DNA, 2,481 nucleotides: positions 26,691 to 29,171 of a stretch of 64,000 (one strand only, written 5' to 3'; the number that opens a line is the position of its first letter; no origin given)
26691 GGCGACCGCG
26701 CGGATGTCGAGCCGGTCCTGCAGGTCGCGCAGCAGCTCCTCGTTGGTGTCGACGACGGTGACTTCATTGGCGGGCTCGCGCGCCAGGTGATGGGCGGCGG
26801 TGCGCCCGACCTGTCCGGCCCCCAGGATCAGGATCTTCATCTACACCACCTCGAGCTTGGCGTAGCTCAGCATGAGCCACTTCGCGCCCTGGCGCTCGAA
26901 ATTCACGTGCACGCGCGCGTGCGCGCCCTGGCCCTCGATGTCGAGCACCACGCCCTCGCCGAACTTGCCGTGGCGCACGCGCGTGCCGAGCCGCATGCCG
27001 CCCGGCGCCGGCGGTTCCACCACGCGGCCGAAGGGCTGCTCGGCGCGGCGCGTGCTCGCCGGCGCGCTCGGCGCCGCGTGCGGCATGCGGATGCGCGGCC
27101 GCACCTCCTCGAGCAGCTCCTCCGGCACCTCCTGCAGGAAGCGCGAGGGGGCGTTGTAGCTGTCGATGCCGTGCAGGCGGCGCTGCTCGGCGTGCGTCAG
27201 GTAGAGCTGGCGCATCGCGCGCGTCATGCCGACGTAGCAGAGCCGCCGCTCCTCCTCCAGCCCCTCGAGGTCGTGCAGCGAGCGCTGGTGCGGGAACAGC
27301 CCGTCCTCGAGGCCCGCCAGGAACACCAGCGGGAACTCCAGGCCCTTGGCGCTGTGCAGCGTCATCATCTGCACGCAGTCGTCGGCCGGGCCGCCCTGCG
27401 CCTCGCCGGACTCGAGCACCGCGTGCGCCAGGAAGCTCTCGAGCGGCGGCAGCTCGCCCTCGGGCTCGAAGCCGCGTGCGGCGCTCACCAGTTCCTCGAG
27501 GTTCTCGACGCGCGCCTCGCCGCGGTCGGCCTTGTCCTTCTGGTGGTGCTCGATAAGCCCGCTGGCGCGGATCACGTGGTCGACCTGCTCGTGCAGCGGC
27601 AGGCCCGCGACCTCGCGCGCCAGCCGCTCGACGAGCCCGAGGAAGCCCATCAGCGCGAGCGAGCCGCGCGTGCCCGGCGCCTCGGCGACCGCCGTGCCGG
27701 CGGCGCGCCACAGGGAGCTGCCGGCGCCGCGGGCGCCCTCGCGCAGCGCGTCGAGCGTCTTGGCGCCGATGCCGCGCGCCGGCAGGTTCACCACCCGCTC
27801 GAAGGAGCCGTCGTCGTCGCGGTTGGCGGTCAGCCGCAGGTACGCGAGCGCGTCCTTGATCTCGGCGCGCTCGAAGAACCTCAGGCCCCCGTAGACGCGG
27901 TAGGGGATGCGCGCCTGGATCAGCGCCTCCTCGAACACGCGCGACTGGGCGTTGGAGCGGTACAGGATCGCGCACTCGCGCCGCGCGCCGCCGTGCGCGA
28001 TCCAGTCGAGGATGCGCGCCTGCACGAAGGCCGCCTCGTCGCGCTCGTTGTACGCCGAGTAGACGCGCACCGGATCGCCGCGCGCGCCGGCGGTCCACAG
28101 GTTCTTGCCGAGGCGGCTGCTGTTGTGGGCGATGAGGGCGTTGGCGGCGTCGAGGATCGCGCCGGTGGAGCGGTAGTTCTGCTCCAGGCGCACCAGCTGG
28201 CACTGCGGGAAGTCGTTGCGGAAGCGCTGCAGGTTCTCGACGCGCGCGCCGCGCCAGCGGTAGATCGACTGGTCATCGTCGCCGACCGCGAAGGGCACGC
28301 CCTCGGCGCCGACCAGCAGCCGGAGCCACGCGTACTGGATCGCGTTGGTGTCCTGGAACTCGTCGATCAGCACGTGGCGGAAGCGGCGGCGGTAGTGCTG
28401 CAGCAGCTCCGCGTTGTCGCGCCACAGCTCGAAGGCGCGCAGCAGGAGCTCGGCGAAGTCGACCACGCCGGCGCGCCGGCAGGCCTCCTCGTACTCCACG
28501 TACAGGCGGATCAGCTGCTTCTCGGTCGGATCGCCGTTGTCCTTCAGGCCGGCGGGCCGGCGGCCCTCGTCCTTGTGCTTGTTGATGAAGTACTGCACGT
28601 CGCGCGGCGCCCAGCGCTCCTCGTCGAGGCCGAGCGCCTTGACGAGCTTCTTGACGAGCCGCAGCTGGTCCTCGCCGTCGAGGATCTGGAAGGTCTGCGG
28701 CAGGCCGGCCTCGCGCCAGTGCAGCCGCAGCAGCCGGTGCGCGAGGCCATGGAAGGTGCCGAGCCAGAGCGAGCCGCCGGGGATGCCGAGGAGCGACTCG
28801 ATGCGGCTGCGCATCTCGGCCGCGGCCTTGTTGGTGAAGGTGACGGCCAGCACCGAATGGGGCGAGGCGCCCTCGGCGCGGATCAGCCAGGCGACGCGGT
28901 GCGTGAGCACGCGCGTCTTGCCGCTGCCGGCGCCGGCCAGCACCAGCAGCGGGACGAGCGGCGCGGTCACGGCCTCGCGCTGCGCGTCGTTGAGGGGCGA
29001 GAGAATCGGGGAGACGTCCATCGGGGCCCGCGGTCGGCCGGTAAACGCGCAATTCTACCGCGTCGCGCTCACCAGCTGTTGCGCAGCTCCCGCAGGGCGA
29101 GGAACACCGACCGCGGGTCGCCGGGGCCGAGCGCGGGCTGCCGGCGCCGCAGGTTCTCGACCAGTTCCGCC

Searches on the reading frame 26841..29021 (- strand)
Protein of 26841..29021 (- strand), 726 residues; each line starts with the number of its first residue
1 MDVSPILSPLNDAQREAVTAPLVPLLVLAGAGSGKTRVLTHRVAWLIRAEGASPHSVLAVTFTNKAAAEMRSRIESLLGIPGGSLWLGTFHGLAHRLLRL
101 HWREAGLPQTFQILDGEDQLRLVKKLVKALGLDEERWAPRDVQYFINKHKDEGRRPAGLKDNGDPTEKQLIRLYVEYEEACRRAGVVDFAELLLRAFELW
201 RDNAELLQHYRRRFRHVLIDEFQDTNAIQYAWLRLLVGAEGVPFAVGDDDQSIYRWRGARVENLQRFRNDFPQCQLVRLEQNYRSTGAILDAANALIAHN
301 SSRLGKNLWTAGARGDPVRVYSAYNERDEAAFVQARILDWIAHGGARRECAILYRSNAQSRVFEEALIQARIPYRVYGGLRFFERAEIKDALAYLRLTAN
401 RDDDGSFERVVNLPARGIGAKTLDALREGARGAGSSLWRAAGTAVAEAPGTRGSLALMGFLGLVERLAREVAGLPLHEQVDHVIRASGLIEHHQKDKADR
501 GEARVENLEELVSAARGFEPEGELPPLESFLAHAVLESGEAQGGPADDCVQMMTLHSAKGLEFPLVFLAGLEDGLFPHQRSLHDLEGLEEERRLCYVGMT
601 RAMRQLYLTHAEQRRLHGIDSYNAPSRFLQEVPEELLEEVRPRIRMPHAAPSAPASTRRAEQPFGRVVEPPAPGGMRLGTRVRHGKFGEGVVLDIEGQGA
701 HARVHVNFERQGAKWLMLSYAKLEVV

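Call 20: find_encoding_contigs(protein=window:26841-29021:-, flank=10000, max_places=10)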
Protein window:26841-29021:- (726 aa): no gene with exactly this product is on record in the collection.
